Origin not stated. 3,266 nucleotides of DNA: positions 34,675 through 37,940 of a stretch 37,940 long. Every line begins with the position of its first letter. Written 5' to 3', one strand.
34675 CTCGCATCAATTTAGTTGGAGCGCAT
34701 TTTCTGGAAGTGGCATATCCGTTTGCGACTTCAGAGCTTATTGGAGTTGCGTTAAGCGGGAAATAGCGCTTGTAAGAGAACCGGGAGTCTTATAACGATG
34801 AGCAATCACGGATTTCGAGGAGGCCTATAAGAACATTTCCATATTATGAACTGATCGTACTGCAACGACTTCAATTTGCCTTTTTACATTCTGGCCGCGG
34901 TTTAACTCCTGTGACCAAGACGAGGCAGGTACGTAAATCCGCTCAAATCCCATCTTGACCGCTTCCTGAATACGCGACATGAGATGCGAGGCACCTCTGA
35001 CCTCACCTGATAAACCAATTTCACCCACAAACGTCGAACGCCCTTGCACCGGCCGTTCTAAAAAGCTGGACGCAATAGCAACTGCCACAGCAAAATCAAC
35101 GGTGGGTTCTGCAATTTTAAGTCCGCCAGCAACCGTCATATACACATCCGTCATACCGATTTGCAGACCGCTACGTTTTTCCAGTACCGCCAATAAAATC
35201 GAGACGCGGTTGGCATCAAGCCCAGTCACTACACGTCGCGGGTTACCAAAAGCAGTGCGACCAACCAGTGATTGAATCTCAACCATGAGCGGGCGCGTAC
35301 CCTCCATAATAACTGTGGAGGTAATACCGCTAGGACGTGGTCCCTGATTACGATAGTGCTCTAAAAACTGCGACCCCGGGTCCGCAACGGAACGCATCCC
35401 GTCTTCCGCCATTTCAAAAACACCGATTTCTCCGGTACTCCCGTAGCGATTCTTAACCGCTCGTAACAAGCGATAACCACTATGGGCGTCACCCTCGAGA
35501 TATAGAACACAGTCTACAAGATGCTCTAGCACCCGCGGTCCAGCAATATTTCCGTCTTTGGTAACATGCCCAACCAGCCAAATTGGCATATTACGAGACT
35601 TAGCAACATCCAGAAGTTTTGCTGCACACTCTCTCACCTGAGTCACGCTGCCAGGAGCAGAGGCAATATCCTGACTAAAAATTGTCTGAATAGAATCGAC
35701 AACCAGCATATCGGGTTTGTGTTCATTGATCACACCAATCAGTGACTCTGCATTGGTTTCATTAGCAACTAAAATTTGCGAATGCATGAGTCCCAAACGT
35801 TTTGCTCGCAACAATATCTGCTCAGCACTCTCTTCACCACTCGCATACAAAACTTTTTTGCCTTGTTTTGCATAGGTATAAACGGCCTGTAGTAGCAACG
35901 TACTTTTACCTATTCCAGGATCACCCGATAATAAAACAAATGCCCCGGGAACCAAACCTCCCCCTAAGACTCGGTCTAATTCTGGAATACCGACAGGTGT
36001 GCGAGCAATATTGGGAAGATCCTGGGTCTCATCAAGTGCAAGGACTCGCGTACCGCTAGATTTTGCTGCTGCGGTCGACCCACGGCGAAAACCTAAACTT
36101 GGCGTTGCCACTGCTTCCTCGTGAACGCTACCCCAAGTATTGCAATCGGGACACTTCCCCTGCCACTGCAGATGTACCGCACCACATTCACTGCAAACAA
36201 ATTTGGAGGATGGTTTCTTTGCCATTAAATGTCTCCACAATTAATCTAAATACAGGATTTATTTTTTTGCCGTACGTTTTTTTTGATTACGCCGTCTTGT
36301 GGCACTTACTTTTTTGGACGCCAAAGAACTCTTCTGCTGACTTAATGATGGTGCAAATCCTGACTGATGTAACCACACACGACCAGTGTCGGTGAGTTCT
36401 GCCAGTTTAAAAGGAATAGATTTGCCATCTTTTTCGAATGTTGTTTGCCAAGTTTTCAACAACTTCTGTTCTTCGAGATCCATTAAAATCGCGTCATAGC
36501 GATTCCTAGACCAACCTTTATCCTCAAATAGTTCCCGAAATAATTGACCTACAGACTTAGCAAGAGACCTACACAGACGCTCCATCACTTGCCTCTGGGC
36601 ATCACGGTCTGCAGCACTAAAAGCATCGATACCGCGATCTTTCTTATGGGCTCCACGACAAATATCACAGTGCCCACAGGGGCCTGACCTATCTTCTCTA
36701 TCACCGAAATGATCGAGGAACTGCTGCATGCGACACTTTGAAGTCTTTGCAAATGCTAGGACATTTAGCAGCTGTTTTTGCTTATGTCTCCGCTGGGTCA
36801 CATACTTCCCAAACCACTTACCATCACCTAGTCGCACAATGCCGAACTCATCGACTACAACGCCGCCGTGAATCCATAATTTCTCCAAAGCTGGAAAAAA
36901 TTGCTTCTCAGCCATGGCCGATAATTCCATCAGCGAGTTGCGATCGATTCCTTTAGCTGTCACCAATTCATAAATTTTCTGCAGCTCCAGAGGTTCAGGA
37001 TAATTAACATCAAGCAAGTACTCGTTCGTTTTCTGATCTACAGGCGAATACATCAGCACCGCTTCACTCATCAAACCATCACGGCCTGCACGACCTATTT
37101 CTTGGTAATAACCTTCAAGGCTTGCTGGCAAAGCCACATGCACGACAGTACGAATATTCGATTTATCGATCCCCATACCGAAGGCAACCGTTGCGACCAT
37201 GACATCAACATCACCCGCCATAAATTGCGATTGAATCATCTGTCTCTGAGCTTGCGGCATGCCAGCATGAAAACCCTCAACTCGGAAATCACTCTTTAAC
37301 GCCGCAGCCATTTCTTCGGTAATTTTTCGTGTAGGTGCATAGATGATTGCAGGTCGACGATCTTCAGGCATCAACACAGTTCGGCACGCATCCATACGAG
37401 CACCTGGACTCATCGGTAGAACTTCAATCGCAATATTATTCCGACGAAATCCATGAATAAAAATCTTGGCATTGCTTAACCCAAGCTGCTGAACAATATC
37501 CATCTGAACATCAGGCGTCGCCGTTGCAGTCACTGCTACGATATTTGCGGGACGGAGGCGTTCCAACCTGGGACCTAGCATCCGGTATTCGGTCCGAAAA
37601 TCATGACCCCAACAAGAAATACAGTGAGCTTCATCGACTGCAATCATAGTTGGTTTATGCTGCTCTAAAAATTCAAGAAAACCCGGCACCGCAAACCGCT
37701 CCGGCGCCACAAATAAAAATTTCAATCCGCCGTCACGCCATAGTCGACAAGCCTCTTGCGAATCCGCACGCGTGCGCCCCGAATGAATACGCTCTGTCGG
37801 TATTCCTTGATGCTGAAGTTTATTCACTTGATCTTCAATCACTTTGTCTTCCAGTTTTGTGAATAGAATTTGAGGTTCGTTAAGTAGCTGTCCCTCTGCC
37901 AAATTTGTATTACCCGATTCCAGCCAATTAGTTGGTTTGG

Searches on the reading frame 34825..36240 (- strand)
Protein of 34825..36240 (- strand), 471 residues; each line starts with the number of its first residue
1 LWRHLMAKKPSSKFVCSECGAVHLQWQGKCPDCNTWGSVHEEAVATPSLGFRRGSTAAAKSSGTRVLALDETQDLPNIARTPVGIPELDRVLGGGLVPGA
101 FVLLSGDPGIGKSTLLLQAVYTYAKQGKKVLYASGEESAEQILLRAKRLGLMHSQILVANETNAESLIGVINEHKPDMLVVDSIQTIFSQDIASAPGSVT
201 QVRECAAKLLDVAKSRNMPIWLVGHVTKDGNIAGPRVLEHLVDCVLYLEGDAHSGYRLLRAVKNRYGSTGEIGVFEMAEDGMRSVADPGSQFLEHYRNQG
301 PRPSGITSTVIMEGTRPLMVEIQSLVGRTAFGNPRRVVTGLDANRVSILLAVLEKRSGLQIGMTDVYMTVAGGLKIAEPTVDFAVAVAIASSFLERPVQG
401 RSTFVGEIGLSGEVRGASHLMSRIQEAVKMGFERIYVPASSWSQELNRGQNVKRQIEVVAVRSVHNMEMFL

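Call 78: search_protein_families(library=pfam, proteins=[window:34825-36240:-], max_evalue=0.0001)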
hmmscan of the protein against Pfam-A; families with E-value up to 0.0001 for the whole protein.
window:34825-36240:- (471 aa): 9 families
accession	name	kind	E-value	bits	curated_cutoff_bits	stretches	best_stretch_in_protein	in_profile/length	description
PF06745.19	ATPase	-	3.5e-19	69.5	26.6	1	82-266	2-207/231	KaiC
PF13481.12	AAA_25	-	1.4e-15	57.9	27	1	82-230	16-194/195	AAA domain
PF18073.7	Zn_ribbon_LapB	-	1.3e-10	41.2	25.7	1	14-41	1-28/28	Rubredoxin metal binding domain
PF03796.21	DnaB_C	-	4.3e-08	33.3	27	1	83-146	4-67/255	DnaB-like helicase C terminal domain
PF13541.12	ChlI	-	1e-06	29.1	27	1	358-440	37-120/121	Subunit ChlI of Mg-chelatase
PF20720.3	nSTAND3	-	1.4e-06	28.6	27.2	1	101-146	19-64/155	Novel STAND NTPase 3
PF13401.12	AAA_22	-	7.1e-06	26.8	27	0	101-225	7-123/130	AAA domain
PF25199.1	nSTAND_NTPase5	-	2.7e-05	24.5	34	1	101-140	43-83/145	Novel STAND NTPase 5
PF13191.12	AAA_16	-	8.7e-05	23.5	32.6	0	96-138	24-63/167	AAA ATPase domain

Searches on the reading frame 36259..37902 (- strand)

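Call 78: search_protein_families(library=pfam, proteins=[window:36259-37902:-], max_evalue=0.0001)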
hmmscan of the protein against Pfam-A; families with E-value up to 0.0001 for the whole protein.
window:36259-37902:- (547 aa): 3 families
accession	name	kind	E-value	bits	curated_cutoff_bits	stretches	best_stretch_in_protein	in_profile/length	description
PF00271.37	Helicase_C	-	3.3e-23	82.5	23.5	1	171-276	4-110/110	Helicase conserved C-terminal domain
PF16124.10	RecQ_Zn_bind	-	5.3e-11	43.5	25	1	369-416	19-66/66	RecQ zinc-binding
PF00270.35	DEAD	-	4.5e-09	36.7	26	1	19-133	55-165/167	DEAD/DEAH box helicase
